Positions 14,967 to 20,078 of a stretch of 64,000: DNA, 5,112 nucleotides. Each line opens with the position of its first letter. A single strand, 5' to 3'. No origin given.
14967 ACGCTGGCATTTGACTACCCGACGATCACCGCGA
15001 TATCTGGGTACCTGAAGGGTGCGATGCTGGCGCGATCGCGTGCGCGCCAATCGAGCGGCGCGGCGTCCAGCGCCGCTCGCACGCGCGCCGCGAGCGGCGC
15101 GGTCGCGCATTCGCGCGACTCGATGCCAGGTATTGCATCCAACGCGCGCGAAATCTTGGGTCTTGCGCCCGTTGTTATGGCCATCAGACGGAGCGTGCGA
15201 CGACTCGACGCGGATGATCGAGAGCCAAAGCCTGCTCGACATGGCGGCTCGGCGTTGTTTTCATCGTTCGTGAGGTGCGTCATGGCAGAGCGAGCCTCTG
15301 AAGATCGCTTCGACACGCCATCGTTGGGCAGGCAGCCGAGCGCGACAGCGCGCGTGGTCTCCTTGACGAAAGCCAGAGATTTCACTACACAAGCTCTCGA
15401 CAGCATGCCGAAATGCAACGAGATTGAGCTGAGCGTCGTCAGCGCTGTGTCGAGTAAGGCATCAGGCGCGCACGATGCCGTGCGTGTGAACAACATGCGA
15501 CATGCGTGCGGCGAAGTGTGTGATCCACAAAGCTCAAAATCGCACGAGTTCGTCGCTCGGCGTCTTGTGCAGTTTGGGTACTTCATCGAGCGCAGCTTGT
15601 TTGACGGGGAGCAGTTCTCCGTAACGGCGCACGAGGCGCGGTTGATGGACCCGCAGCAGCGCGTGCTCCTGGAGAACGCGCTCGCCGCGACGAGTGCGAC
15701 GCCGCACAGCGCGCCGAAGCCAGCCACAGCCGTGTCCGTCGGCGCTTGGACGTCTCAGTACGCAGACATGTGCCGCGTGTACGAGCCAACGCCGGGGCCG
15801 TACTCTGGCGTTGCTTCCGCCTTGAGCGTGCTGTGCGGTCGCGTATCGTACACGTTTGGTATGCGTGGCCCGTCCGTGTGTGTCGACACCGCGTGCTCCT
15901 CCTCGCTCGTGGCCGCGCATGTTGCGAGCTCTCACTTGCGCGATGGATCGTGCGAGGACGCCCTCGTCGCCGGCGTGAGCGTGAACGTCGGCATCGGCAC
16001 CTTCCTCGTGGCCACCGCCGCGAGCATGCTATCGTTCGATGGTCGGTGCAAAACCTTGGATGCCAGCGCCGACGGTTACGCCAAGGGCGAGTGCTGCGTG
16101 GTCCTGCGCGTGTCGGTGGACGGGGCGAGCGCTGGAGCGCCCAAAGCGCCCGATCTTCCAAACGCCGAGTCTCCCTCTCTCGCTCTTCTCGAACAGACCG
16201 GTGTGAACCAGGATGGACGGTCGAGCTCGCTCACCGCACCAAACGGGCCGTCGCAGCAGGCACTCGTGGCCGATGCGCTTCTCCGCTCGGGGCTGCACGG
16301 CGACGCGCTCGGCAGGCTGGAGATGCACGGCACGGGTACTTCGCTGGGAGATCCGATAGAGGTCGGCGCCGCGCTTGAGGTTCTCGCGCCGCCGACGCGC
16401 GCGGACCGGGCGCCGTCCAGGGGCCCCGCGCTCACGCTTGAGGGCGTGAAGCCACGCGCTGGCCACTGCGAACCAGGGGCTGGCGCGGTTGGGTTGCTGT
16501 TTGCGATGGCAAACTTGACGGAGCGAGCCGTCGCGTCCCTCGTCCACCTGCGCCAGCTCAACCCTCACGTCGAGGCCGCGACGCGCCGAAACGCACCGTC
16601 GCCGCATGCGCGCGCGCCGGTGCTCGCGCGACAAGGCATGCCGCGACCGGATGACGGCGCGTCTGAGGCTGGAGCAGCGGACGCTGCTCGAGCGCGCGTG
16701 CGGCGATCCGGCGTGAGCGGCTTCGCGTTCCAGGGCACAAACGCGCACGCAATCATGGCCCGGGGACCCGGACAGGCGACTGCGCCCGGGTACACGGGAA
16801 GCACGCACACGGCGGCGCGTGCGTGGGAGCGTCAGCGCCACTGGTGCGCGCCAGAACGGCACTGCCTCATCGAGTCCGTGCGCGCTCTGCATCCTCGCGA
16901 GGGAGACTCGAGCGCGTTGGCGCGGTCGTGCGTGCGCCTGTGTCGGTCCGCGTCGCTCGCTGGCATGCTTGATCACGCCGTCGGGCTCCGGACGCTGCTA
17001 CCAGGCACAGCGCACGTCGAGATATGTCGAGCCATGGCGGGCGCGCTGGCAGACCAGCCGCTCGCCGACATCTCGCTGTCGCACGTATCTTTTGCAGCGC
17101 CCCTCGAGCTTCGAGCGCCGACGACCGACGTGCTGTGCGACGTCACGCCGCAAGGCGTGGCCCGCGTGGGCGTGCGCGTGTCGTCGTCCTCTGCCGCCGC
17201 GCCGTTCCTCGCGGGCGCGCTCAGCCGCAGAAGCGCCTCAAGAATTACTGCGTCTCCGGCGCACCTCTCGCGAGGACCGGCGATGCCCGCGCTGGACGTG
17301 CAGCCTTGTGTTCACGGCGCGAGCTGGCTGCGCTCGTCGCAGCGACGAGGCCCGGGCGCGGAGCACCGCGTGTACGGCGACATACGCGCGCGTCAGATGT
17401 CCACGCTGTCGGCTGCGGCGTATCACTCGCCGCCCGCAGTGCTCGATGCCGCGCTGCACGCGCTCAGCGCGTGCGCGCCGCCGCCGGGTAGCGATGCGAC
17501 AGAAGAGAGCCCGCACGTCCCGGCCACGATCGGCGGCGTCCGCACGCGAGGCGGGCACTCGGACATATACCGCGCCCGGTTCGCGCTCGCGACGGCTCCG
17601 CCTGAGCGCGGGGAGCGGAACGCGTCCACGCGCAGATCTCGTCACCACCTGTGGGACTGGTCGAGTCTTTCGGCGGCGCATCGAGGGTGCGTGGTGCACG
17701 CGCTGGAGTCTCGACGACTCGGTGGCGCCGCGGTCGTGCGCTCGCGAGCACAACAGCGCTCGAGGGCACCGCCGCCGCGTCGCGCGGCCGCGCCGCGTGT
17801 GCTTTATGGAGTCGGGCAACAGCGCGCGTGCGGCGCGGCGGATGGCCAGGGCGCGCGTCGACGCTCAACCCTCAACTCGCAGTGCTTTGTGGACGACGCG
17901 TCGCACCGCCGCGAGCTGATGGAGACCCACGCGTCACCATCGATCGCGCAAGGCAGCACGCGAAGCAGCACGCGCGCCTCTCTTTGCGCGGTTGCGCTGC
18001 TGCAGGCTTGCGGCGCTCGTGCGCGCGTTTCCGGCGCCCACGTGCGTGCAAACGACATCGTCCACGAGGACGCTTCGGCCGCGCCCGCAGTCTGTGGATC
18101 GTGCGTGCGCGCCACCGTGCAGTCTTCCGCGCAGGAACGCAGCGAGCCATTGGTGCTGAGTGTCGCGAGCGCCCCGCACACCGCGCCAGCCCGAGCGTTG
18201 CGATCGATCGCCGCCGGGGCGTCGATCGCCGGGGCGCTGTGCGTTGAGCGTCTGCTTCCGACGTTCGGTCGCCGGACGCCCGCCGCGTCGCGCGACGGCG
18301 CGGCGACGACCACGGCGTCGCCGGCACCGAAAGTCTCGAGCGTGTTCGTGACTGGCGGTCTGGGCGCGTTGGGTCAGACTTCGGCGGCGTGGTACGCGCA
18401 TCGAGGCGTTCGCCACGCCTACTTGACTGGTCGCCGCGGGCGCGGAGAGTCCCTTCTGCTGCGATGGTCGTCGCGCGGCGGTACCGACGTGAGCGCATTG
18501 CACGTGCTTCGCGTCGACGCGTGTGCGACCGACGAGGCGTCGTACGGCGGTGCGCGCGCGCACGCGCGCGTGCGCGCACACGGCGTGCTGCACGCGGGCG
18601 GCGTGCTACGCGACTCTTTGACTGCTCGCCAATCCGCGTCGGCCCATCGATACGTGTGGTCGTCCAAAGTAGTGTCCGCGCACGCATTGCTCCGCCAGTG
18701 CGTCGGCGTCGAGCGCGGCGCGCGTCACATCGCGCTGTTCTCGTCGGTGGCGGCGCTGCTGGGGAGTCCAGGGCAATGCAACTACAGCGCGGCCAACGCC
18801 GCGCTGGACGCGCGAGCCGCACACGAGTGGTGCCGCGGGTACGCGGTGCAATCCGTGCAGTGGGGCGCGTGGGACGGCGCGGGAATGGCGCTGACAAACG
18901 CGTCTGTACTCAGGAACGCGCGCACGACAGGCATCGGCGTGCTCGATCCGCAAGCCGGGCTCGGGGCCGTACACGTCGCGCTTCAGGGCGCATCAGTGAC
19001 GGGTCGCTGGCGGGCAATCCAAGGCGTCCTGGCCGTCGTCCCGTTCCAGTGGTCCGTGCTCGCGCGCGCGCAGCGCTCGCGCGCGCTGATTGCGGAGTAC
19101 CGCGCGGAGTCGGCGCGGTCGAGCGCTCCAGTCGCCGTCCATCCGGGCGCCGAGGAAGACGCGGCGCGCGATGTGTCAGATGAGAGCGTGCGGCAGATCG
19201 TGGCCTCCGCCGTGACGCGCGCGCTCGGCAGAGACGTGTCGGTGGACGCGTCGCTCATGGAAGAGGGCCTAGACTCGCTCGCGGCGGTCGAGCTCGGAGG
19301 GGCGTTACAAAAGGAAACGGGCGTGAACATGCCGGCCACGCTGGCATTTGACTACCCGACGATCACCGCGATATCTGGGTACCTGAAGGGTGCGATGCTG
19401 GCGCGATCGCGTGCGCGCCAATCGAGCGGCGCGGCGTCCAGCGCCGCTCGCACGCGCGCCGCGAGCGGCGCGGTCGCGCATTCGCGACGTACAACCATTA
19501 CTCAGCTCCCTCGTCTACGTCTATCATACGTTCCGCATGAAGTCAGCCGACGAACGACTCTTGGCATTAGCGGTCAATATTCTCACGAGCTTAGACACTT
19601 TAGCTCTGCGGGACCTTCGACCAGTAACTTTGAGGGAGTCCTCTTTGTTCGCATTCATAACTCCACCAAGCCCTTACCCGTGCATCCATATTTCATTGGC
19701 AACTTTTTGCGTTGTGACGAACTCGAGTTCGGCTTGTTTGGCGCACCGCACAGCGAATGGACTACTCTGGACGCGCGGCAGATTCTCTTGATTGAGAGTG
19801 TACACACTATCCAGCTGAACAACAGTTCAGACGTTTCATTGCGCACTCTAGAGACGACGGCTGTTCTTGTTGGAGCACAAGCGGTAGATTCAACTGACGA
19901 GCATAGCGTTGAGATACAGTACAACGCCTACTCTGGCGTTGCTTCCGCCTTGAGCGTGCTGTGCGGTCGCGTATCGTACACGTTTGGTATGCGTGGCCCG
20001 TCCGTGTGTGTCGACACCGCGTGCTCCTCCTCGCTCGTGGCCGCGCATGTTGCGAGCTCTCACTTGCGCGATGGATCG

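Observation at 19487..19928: Low-GC divergent relic of a KS N-terminus embedded in the GC-rich repeat block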

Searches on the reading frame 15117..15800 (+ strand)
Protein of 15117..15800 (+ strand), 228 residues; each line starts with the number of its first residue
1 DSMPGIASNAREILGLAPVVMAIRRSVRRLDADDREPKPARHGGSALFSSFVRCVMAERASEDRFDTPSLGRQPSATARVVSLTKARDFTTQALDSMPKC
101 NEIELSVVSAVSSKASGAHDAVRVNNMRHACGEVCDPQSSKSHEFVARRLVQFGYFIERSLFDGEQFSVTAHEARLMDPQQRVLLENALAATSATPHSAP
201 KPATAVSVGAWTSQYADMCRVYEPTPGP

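Call 11: search_protein_families(library=pfam, proteins=[window:15117-15800:+], max_evalue=10)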
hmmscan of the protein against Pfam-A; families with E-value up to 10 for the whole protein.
window:15117-15800:+ (228 aa): 1 family
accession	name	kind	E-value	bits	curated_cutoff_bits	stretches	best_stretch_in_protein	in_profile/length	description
PF00109.32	ketoacyl-synt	-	3.4e-08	33.8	20.8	1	144-222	52-134/252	Beta-ketoacyl synthase, N-terminal domain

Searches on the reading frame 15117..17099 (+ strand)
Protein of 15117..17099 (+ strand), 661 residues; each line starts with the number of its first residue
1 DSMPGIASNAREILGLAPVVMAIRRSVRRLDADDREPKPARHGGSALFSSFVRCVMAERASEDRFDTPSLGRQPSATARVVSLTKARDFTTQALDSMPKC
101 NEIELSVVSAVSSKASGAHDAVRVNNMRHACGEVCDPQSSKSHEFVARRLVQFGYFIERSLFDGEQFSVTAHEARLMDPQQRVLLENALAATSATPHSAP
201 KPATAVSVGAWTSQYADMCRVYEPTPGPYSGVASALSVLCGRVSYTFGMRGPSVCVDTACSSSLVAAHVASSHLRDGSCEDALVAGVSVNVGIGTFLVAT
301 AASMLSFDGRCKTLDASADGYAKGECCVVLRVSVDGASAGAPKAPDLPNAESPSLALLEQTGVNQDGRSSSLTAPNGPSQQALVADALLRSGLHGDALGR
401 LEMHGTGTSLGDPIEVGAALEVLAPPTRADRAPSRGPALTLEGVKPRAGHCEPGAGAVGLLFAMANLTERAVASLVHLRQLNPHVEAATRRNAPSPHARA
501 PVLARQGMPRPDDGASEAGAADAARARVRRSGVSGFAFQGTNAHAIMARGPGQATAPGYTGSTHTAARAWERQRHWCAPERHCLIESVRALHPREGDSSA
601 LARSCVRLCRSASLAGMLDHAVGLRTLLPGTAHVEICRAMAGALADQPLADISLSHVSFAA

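Call 11: search_protein_families(library=pfam, proteins=[window:15117-17099:+], max_evalue=10)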
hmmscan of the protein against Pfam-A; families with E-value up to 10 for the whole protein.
window:15117-17099:+ (661 aa): 5 families
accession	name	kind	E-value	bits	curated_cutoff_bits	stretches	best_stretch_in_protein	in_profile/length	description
PF00109.32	ketoacyl-synt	-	3.7e-42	145.1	20.8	1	145-330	53-244/252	Beta-ketoacyl synthase, N-terminal domain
PF02801.28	Ketoacyl-synt_C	-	3.5e-21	75.9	20.8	1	356-478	2-118/119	Beta-ketoacyl synthase, C-terminal domain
PF21089.3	PKS_DH_N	-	0.00033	21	27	1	617-660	30-71/103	Polyketide synthase dehydratase domain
PF08545.16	ACP_syn_III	-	0.036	14.4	24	1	257-289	4-36/80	3-Oxoacyl-[acyl-carrier-protein (ACP)] synthase III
PF16197.11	KAsynt_C_assoc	-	0.039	14.8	33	1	530-560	26-56/111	Ketoacyl-synthetase C-terminal extension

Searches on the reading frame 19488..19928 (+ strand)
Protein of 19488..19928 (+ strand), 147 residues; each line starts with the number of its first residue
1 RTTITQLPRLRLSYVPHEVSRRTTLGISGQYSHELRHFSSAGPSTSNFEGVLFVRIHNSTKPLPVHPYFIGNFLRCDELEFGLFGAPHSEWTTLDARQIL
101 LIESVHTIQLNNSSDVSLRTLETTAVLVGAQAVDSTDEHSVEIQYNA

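Call 11: search_protein_families(library=pfam, proteins=[window:19488-19928:+], max_evalue=10)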
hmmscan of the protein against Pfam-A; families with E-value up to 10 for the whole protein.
window:19488-19928:+ (147 aa): 1 family
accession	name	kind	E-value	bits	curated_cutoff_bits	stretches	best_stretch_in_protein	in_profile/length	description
PF08588.16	Duc1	-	0.19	12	25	1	26-69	7-55/246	Domain of unknown function at the cortex 1 (Duc1)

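Call 20: find_homologous_proteins(query=window:19488-19928:+, max_evalue=0.01)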
Query window:19488-19928:+: 19 candidates shared short words with the query, none scored E <= 0.01.

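Call 23: find_related_loci(query=window:19488-19928:+, collection=metagenome_contigs, flank=10000)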
Query window:19488-19928:+ (147 aa) in metagenome_contigs; peptide patterns used: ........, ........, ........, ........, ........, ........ (x = any residue, [..] = any of these).
100 stretches matched a pattern, but none encodes a relative of the query by tblastn (E <= 1e-3).

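Call 24: find_related_loci(query=window:19488-19928:+, collection=viral_contigs, flank=5000)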
Query window:19488-19928:+ (147 aa) in viral_contigs; peptide patterns used: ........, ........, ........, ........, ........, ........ (x = any residue, [..] = any of these).
1 stretches matched a pattern, but none encodes a relative of the query by tblastn (E <= 1e-3).

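Call 46: search_protein_representatives(protein=window:19488-19928:+)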
Query: 147 residues. Proteins with E-value up to 0.001 (for the whole library): 0; up to 1e-10: 0; up to 1e-30: 0. The best 0 are listed.
